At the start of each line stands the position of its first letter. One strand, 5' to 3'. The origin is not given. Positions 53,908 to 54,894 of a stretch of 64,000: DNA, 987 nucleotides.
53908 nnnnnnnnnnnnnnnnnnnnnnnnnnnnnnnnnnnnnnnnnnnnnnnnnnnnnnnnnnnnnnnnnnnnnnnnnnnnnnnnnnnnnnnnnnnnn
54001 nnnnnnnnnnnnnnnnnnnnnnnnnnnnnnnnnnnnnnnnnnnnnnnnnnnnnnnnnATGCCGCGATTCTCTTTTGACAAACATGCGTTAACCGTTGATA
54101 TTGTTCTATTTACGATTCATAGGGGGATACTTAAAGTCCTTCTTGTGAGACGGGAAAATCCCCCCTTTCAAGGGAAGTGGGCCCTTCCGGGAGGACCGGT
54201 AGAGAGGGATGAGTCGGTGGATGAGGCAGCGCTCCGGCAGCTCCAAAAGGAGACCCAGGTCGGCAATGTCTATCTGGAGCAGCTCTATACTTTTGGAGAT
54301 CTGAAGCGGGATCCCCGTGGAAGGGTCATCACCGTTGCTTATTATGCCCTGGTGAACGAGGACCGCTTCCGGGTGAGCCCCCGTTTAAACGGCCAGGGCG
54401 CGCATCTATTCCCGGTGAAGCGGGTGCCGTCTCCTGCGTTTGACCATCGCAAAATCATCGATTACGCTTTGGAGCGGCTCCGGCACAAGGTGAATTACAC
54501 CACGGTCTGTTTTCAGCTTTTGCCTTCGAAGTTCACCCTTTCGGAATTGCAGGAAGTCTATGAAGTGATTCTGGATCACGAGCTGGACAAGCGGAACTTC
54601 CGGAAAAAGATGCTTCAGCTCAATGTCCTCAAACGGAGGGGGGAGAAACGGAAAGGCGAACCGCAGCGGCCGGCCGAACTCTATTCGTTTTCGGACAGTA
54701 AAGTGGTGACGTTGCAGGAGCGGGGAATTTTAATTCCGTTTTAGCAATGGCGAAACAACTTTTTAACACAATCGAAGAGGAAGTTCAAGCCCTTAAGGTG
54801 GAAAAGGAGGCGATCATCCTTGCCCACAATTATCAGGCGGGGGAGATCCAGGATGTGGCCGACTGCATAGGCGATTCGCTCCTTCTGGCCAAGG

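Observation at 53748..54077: ORF6N/KilA-N gene relic whose 3' part now carries the nrtR promoter and a perfect palindromic operator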

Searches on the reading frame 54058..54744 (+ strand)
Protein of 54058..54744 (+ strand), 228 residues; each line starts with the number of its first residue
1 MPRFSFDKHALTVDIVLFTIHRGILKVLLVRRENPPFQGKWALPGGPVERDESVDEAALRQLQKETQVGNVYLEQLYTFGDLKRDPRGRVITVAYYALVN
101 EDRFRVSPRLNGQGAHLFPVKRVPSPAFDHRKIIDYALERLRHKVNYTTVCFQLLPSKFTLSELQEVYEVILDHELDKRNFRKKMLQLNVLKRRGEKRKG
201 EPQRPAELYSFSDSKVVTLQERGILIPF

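Call 3: search_protein_families(library=pfam, proteins=[window:54058-54744:+], max_evalue=0.01)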
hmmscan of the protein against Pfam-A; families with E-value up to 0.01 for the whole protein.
window:54058-54744:+ (228 aa): 3 families
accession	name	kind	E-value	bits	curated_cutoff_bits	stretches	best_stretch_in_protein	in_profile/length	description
PF21906.2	NrtR_WHD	-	1.4e-26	92.9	27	1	152-211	2-61/61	NrtR DNA-binding winged helix domain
PF00293.34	NUDIX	-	8.7e-16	58.6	21.1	1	9-123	2-118/134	NUDIX domain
PF19368.5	AraR_C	-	4.6e-13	49.6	23.8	1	147-224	1-79/82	AraR C-terminal winged HTH domain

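Call 12: find_homologous_proteins(query=window:54058-54741:+, max_evalue=1e-20)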
Query window:54058-54741:+ (228 aa): 7999 proteins with E <= 1e-20 among 8000 candidates; the best 120 are listed.
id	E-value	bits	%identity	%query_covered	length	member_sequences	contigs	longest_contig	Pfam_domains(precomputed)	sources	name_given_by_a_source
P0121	5.0e-148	509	100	100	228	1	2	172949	PF21906.3,PF19368.6,PF00293.35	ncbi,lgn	-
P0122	5.6e-120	417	83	100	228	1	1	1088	PF21906.3,PF19368.6,PF00293.35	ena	-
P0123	4.7e-118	411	80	100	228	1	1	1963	PF21906.3,PF19368.6,PF00293.35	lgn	-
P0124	1.5e-117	409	80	100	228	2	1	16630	PF21906.3,PF19368.6,PF00293.35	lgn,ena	-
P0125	3.2e-116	405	80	99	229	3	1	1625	PF21906.3,PF19368.6,PF00293.35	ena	-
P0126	2.2e-114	399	80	99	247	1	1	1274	PF21906.3,PF19368.6,PF00293.35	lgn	-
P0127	1.3e-113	396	79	100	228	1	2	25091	PF21906.3,PF19368.6,PF00293.35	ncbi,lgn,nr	ncbi:MAG: NUDIX hydrolase [Candidatus Omnitrophica bacterium]|nr:NUDIX hydrolase [Candidatus Omnitro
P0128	2.1e-112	392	79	100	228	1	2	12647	PF21906.3,PF19368.6,PF00293.35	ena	-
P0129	5.0e-109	381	75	100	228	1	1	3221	PF21906.3,PF19368.6,PF00293.35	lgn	-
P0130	8.5e-108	377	75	99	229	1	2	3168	PF21906.3,PF19368.6,PF00293.35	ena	-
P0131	1.2e-107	377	74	99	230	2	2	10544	PF21906.3,PF19368.6,PF00293.35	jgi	-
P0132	2.0e-107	376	74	99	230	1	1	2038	PF21906.3,PF19368.6,PF00293.35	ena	-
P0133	3.5e-107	375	76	98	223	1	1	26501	PF21906.3,PF19368.6,PF00293.35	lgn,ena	-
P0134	7.5e-98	345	87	79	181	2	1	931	PF21906.3,PF19368.6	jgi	-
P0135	3.0e-91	323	66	99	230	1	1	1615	PF21906.3,PF19368.6,PF00293.35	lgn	-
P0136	3.9e-91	323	65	97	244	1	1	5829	PF21906.3,PF19368.6,PF00293.35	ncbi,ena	-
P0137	1.7e-90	320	68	96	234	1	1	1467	PF21906.3,PF19368.6,PF00293.35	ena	-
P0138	2.3e-90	320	66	96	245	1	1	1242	PF21906.3,PF19368.6,PF00293.35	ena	-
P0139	3.6e-90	319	64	99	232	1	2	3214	PF21906.3,PF19368.6,PF00293.35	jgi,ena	-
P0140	6.6e-90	319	66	98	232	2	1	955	PF21906.3,PF19368.6,PF00293.35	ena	-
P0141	7.7e-90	318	66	96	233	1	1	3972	PF21906.3,PF19368.6,PF00293.35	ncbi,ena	-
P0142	8.3e-90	318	64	100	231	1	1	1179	PF21906.3,PF19368.6,PF00293.35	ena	-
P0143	3.0e-89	316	64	100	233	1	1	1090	PF21906.3,PF19368.6,PF00293.35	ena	-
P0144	3.2e-89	316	64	99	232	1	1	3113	PF21906.3,PF19368.6,PF00293.35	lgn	-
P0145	3.3e-89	316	65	97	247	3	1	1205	PF21906.3,PF19368.6,PF00293.35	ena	-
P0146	3.7e-89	316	65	98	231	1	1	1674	PF21906.3,PF19368.6,PF00293.35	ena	-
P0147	4.1e-89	316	65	98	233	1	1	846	PF21906.3,PF19368.6,PF00293.35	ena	-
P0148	4.1e-89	316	64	97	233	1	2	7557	PF21906.3,PF19368.6,PF00293.35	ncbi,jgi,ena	-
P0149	5.2e-89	316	64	99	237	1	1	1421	PF21906.3,PF19368.6,PF00293.35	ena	-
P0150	6.3e-89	315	65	98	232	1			PF21906.3,PF19368.6,PF00293.35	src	-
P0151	7.6e-89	315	66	97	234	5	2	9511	PF21906.3,PF19368.6,PF00293.35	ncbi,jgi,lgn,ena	-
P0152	9.7e-89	315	65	97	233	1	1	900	PF21906.3,PF19368.6,PF00293.35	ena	-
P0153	1.0e-88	315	64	98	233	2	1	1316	PF21906.3,PF19368.6,PF00293.35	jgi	-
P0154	1.1e-88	315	65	97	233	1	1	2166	PF21906.3,PF19368.6,PF00293.35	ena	-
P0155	1.4e-88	314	66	96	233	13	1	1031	PF21906.3,PF19368.6,PF00293.35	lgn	-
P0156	1.4e-88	314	64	97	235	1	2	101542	PF21906.3,PF19368.6,PF00293.35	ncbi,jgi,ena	-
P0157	1.5e-88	314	63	98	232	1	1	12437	PF21906.3,PF19368.6,PF00293.35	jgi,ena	-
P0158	1.7e-88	314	66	96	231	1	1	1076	PF21906.3,PF19368.6,PF00293.35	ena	-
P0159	1.9e-88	314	65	97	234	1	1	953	PF21906.3,PF19368.6,PF00293.35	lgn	-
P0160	1.9e-88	314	66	96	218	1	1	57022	PF21906.3,PF19368.6,PF00293.35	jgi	-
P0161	2.0e-88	314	64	100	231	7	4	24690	PF21906.3,PF19368.6,PF00293.35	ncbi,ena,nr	ncbi:MAG: hypothetical protein A3B78_01685 [Omnitrophica WOR_2 bacterium RIFCSPHIGHO2_02_FULL_67_20]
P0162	2.3e-88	313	65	98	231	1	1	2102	PF21906.3,PF19368.6,PF00293.35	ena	-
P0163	2.3e-88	313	64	98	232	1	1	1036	PF21906.3,PF19368.6,PF00293.35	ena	-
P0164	2.6e-88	313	65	97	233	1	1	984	PF21906.3,PF19368.6,PF00293.35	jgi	jgi:8-oxo-dGTP diphosphatase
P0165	3.0e-88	313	64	98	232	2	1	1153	PF21906.3,PF19368.6,PF00293.35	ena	-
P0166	3.1e-88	313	63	100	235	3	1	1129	PF21906.3,PF19368.6,PF00293.35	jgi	-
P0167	3.3e-88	313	64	100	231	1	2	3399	PF21906.3,PF19368.6,PF00293.35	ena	-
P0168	3.6e-88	313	66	96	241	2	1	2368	PF21906.3,PF19368.6,PF00293.35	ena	-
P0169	3.7e-88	313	66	97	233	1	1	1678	PF21906.3,PF19368.6,PF00293.35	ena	-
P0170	3.8e-88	313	63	98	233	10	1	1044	PF21906.3,PF19368.6,PF00293.35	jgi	jgi:8-oxo-dGTP diphosphatase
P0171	4.4e-88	313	65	98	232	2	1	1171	PF21906.3,PF19368.6,PF00293.35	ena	-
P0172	4.6e-88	313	64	97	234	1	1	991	PF21906.3,PF19368.6,PF00293.35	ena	-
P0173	4.7e-88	313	64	100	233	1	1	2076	PF21906.3,PF19368.6,PF00293.35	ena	-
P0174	5.6e-88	312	63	98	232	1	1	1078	PF21906.3,PF19368.6,PF00293.35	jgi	-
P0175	5.8e-88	312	63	100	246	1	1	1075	PF21906.3,PF19368.6,PF00293.35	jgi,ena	-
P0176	5.9e-88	312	64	98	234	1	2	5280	PF21906.3,PF19368.6,PF00293.35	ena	-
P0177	5.9e-88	312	65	98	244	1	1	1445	PF21906.3,PF19368.6,PF00293.35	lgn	-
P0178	6.0e-88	312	65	97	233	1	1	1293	PF21906.3,PF19368.6,PF00293.35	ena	-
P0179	6.6e-88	312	64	98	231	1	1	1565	PF21906.3,PF19368.6,PF00293.35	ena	-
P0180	6.7e-88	312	64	98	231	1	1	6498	PF21906.3,PF19368.6,PF00293.35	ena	-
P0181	7.5e-88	312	64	100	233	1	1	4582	PF21906.3,PF19368.6,PF00293.35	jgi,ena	-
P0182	8.1e-88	312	65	98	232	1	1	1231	PF21906.3,PF19368.6,PF00293.35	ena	-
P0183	1.0e-87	311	64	97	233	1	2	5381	PF21906.3,PF19368.6,PF00293.35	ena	-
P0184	1.1e-87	311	65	98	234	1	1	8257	PF21906.3,PF19368.6,PF00293.35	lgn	-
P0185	1.2e-87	311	64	100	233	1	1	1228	PF21906.3,PF19368.6,PF00293.35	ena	-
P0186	1.2e-87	311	65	97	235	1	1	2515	PF21906.3,PF19368.6,PF00293.35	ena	-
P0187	1.4e-87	311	65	97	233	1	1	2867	PF21906.3,PF19368.6,PF00293.35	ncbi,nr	ncbi:MAG: NUDIX hydrolase [Candidatus Omnitrophica bacterium]|nr:NUDIX hydrolase [Candidatus Omnitro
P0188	1.4e-87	311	63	100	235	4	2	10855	PF21906.3,PF19368.6,PF00293.35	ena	-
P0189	1.4e-87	311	64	100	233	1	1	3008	PF21906.3,PF19368.6,PF00293.35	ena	-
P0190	1.5e-87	311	64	100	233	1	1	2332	PF21906.3,PF19368.6,PF00293.35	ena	-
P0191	1.5e-87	311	64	100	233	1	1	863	PF21906.3,PF19368.6,PF00293.35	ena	-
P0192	1.6e-87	311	64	98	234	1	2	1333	PF21906.3,PF19368.6,PF00293.35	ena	-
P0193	1.7e-87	311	65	97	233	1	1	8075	PF21906.3,PF19368.6,PF00293.35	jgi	jgi:8-oxo-dGTP diphosphatase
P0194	1.7e-87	311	63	98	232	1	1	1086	PF21906.3,PF19368.6,PF00293.35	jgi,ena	-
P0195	1.8e-87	311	63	100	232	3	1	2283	PF21906.3,PF19368.6,PF00293.35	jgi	jgi:8-oxo-dGTP diphosphatase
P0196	2.2e-87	310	65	97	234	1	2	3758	PF21906.3,PF19368.6,PF00293.35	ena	-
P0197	2.3e-87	310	65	98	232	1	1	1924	PF21906.3,PF19368.6,PF00293.35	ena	-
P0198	2.3e-87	310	63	100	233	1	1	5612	PF21906.3,PF19368.6,PF00293.35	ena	-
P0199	2.3e-87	310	65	96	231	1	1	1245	PF21906.3,PF19368.6,PF00293.35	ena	-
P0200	2.8e-87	310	64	97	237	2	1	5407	PF21906.3,PF19368.6,PF00293.35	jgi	-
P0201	2.8e-87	310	64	96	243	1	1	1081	PF21906.3,PF19368.6,PF00293.35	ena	-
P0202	3.0e-87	310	64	98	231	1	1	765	PF21906.3,PF19368.6,PF00293.35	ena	-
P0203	3.1e-87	310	63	100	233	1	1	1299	PF21906.3,PF19368.6,PF00293.35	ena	-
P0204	3.1e-87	310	63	100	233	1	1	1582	PF21906.3,PF19368.6,PF00293.35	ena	-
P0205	3.2e-87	310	64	96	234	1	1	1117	PF21906.3,PF19368.6,PF00293.35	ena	-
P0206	3.4e-87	310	64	97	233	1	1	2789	PF21906.3,PF19368.6,PF00293.35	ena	-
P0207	3.9e-87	309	65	97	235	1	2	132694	PF21906.3,PF19368.6,PF00293.35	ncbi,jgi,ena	-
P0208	4.6e-87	309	64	98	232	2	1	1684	PF21906.3,PF19368.6,PF00293.35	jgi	-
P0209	4.6e-87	309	62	100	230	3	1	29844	PF21906.3,PF19368.6,PF00293.35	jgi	jgi:8-oxo-dGTP diphosphatase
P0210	5.4e-87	309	65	97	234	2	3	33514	PF21906.3,PF19368.6,PF00293.35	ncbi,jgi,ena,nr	ncbi:MAG: NUDIX hydrolase [Candidatus Omnitrophica bacterium CG11_big_fil_rev_8_21_14_0_20_63_9]|nr:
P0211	5.6e-87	309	64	98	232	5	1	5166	PF21906.3,PF19368.6,PF00293.35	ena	-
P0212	5.6e-87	309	64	97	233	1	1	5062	PF21906.3,PF19368.6,PF00293.35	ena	-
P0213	5.8e-87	309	64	98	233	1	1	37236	PF21906.3,PF19368.6,PF00293.35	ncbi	-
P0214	6.5e-87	309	65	97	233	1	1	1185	PF21906.3,PF19368.6,PF00293.35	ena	-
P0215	7.9e-87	308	63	97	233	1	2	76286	PF21906.3,PF19368.6,PF00293.35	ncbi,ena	-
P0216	7.9e-87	308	63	98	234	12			PF21906.3,PF19368.6,PF00293.35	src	-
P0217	8.0e-87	308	65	97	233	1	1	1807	PF21906.3,PF19368.6,PF00293.35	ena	-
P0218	8.9e-87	308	64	97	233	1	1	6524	PF21906.3,PF19368.6,PF00293.35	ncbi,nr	ncbi:MAG: NUDIX hydrolase [Candidatus Omnitrophica bacterium]|nr:NUDIX hydrolase [Candidatus Omnitro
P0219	9.0e-87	308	63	98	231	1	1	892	PF21906.3,PF19368.6,PF00293.35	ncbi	-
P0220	9.6e-87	308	64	98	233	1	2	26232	PF21906.3,PF19368.6,PF00293.35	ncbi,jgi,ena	-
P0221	1.0e-86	308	64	98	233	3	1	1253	PF21906.3,PF19368.6,PF00293.35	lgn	-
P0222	1.0e-86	308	63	98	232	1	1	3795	PF21906.3,PF19368.6,PF00293.35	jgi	jgi:8-oxo-dGTP diphosphatase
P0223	1.1e-86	308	64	97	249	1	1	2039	PF21906.3,PF19368.6,PF00293.35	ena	-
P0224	1.1e-86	308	64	97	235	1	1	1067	PF21906.3,PF19368.6,PF00293.35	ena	-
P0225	1.2e-86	308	65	98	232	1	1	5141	PF21906.3,PF19368.6,PF00293.35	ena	-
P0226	1.4e-86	308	63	98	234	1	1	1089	PF21906.3,PF19368.6,PF00293.35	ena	-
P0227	1.5e-86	308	64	97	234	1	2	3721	PF21906.3,PF19368.6,PF00293.35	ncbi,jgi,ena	-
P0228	1.5e-86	308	63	98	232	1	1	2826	PF21906.3,PF19368.6,PF00293.35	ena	-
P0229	1.5e-86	308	63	98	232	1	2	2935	PF21906.3,PF19368.6,PF00293.35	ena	-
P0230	1.5e-86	308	63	97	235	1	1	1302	PF21906.3,PF19368.6,PF00293.35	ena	-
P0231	1.6e-86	307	63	98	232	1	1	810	PF21906.3,PF19368.6,PF00293.35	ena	-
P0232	1.6e-86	307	63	98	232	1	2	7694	PF21906.3,PF19368.6,PF00293.35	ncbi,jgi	-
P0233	1.8e-86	307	64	97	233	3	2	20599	PF21906.3,PF19368.6,PF00293.35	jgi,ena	-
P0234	1.8e-86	307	63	98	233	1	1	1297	PF21906.3,PF19368.6,PF00293.35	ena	-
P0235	1.8e-86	307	65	97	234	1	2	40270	PF21906.3,PF19368.6,PF00293.35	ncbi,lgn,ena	-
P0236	1.8e-86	307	63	98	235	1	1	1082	PF21906.3,PF19368.6,PF00293.35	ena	-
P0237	1.9e-86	307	64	96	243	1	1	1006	PF21906.3,PF19368.6,PF00293.35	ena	-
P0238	2.0e-86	307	66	93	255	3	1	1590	PF21906.3,PF19368.6,PF00293.35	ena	-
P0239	2.0e-86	307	63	98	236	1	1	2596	PF21906.3,PF19368.6,PF00293.35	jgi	-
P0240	2.0e-86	307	63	98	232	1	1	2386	PF21906.3,PF19368.6,PF00293.35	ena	-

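Call 15: find_related_loci(query=window:54058-54741:+, collection=genome_contigs, flank=4000)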
Query window:54058-54741:+ (228 aa) in genome_contigs; peptide patterns used: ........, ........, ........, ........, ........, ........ (x = any residue, [..] = any of these).
599 stretches matched a pattern (row limit reached: there are more); 474 encode a relative of the query (tblastn E <= 1e-3); the best 80 are kept; 80 distinct loci.
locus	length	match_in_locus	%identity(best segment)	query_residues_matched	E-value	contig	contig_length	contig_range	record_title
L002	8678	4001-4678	80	3-228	2e-119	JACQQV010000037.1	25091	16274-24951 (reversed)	MAG: Candidatus Omnitrophota bacterium isolate NC_groundwater_1342_Ag_S-0.2um_51_121 S_p2_S4_coassembly_k141_2210328, wh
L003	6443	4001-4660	67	10-228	1e-96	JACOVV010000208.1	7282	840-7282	MAG: Candidatus Omnitrophota bacterium isolate NC_groundwater_109_Ag_S-0.2um_50_23 S_p2_S4_170907_scaffold_2548183, whol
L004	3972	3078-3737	66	10-228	3e-96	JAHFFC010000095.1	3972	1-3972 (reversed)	MAG: Candidatus Omnitrophota bacterium isolate nzgw283 NODE_48939_length_3973_cov_2.741433, whole genome shotgun sequenc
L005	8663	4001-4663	67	10-228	2e-94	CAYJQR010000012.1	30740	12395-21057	MAG TPA_asm: uncultured Planctomycetia bacterium isolate ERP125453_co1_458 genome assembly, contig: NODE_1237_length_307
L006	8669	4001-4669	64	5-228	1e-92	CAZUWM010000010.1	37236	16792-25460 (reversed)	MAG TPA_asm: uncultured Planctomycetales bacterium isolate ERP125453_co1_95 genome assembly, contig: NODE_875_length_372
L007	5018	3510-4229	60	7-228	8e-91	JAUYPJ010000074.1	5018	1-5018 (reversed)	MAG: Candidatus Omnitrophota bacterium isolate C4_metabat.bin.25 C4_k141_43663, whole genome shotgun sequence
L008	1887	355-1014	64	9-228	7e-95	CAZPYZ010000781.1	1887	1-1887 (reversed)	MAG TPA_asm: uncultured Dehalococcoidia bacterium isolate binchicken_co21_298 genome assembly, contig: NODE_152428_lengt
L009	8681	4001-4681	60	8-228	1e-85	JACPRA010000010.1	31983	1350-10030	MAG: Candidatus Omnitrophota bacterium isolate NC_groundwater_667_Ag_B-0.1um_66_59 B_1_S1_Biohub_coassembly_k141_1639326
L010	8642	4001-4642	53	10-223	3e-70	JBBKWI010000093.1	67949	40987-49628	MAG: Candidatus Sericytochromatia bacterium isolate metabat_bins.305 k119_2696993, whole genome shotgun sequence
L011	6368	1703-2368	53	4-224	2e-70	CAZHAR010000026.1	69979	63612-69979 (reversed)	MAG TPA_asm: uncultured Planctomycetota bacterium isolate binchicken_co248_743 genome assembly, contig: NODE_278_length_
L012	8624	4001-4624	54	10-217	2e-69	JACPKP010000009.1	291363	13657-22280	MAG: Candidatus Daviesbacteria bacterium isolate NC_groundwater_498_Ag_S-0.1um_40_17 S35_SO-1_scaffold_95576, whole geno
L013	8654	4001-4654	52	7-225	1e-69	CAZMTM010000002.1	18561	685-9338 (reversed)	MAG TPA_asm: uncultured Gammaproteobacteria bacterium isolate binchicken_co34_245 genome assembly, contig: NODE_4799_len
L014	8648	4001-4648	53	1-215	2e-68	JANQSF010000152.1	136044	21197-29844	MAG: Phycisphaeraceae bacterium isolate IP29b_bin.9 k99_486244, whole genome shotgun sequence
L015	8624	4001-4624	51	10-217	1e-68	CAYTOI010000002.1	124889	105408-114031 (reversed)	MAG TPA_asm: uncultured Pseudomonadales bacterium isolate SRP278252_co2_194 genome assembly, contig: NODE_185_length_124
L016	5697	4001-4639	52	11-223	9e-68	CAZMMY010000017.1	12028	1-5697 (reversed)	MAG TPA_asm: uncultured bacterium isolate SRP342105_co1_337 genome assembly, contig: NODE_7249_length_12028_cov_4.499457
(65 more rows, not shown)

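Call 27: search_protein_families(library=ncbifam, proteins=[window:54058-54744:+], max_evalue=0.01)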
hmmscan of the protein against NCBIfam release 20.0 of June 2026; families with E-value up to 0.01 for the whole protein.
window:54058-54744:+ (228 aa): 16 families
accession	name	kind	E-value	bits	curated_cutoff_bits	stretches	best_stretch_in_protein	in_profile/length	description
NF050029.2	TransRepNtr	equivalog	4.1e-50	170.5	400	1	5-212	16-226/245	ADPR responsive transcriptional repressor NtrR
NF003786.0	PRK05379.1-2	equivalog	7.2e-11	41.9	397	1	26-112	230-320/354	bifunctional nicotinamide-nucleotide adenylyltransferase/Nudix hydroxylase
NF003788.0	PRK05379.1-5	equivalog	1.2e-10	41.3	354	1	20-96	221-301/351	bifunctional nicotinamide-nucleotide adenylyltransferase/Nudix hydroxylase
NF003787.0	PRK05379.1-4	equivalog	5.9e-10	38.6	449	1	11-95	209-295/346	bifunctional nicotinamide-nucleotide adenylyltransferase/Nudix hydroxylase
NF003791.0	PRK05379.2-3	equivalog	9.2e-09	34.9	409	1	22-98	212-292/340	bifunctional nicotinamide-nucleotide adenylyltransferase/Nudix hydroxylase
NF003790.0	PRK05379.2-2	equivalog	1.9e-08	33.8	403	1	23-113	226-321/354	bifunctional nicotinamide mononucleotide adenylyltransferase/ADP-ribose pyrophosphatase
NF006530.0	PRK08999.1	equivalog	1.4e-06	27.6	245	1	13-68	6-62/315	Nudix family hydrolase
NF003785.0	PRK05379.1-1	equivalog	1.7e-06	27.5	418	1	26-76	215-264/347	bifunctional nicotinamide-nucleotide adenylyltransferase/Nudix hydroxylase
NF011963.0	PRK15434.1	subfamily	1.1e-05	25.2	146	1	20-66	24-70/159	GDP-mannose mannosyl hydrolase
NF008044.0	PRK10776.1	equivalog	1.5e-05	24.8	148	1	31-98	23-87/130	8-oxo-dGTP diphosphatase MutT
NF007834.0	PRK10546.1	equivalog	0.00026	20.8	156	1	13-68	4-59/135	pyrimidine (deoxy)nucleoside triphosphate diphosphatase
NF006961.0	PRK09438.1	equivalog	0.0005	19.6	103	1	16-70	11-63/151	dihydroneopterin triphosphate diphosphatase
NF001938.0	PRK00714.1-5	equivalog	0.00057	19.3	116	1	36-72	42-78/172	RNA pyrophosphohydrolase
NF012016.0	PRK15472.1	equivalog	0.00081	19.1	95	1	35-66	27-58/141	nucleoside triphosphatase NudI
NF041652.1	Nud_hyd_Dein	equivalog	0.002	18.4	200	1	26-91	26-93/152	Nudix hydrolase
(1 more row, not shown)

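Call 30: search_solved_structures(query=window:54058-54741:+, max_evalue=0.00001, show_alignments=1)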
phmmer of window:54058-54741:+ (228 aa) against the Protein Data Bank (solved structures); distinct sequences matched with E-value up to 0.00001: 7.
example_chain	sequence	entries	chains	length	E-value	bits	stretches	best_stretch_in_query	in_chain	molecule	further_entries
5bs6_A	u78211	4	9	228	9.4e-44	152.8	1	11-213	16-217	transcriptional regulator AraR | transcriptional factor AraR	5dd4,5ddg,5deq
3gz5_A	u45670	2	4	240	1.1e-37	132.9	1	5-212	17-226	MutT/nudix family protein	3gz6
2fml_A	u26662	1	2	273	8.6e-28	100.6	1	6-104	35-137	MutT/nudix family protein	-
3gz8_A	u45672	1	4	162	1.5e-25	93.3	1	5-147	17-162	MutT/nudix family protein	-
7q91_A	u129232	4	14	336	1e-18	70.9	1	126-214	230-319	NADQ transcription factor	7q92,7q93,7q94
3i9x_A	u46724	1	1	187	1e-13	54.6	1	19-140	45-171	mutT/nudix family protein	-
2yyh_A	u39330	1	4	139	1.6e-09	40.9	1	22-134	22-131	8-OXO-dGTPase domain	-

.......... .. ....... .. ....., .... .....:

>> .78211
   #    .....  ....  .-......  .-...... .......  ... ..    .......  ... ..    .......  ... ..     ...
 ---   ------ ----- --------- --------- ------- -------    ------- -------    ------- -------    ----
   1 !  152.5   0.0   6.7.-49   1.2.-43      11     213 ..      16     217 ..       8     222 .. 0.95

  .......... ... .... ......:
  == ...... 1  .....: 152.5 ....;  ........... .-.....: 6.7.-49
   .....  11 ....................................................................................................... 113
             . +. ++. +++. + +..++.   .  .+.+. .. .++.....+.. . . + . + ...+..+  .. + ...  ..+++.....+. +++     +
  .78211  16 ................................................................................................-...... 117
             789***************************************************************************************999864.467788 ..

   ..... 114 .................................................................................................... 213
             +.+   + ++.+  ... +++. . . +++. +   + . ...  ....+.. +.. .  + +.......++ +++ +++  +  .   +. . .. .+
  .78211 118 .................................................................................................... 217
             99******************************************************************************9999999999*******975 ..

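Call 39: find_encoding_contigs(protein=P0122, flank=5000, max_places=2)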
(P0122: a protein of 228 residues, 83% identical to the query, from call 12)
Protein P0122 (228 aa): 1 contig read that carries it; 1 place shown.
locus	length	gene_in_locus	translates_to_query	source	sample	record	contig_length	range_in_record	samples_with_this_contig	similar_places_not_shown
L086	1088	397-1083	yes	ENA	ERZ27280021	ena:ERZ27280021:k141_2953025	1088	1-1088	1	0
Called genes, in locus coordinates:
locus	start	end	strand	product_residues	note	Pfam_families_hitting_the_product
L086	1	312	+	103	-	?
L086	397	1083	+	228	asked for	PF00293:NUDIX, PF19368:WHD_AraR, PF21906:WHD_NrtR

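Call 40: find_encoding_contigs(protein=P0123, flank=5000, max_places=2)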
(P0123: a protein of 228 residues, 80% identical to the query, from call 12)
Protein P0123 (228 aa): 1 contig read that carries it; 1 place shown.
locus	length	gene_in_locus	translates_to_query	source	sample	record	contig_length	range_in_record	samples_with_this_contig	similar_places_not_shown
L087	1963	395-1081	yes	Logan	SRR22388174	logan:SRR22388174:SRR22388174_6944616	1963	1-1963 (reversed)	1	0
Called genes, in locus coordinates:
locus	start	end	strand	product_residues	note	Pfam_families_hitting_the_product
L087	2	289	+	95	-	?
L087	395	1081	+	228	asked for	PF00293:NUDIX, PF19368:WHD_AraR, PF21906:WHD_NrtR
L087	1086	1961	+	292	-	?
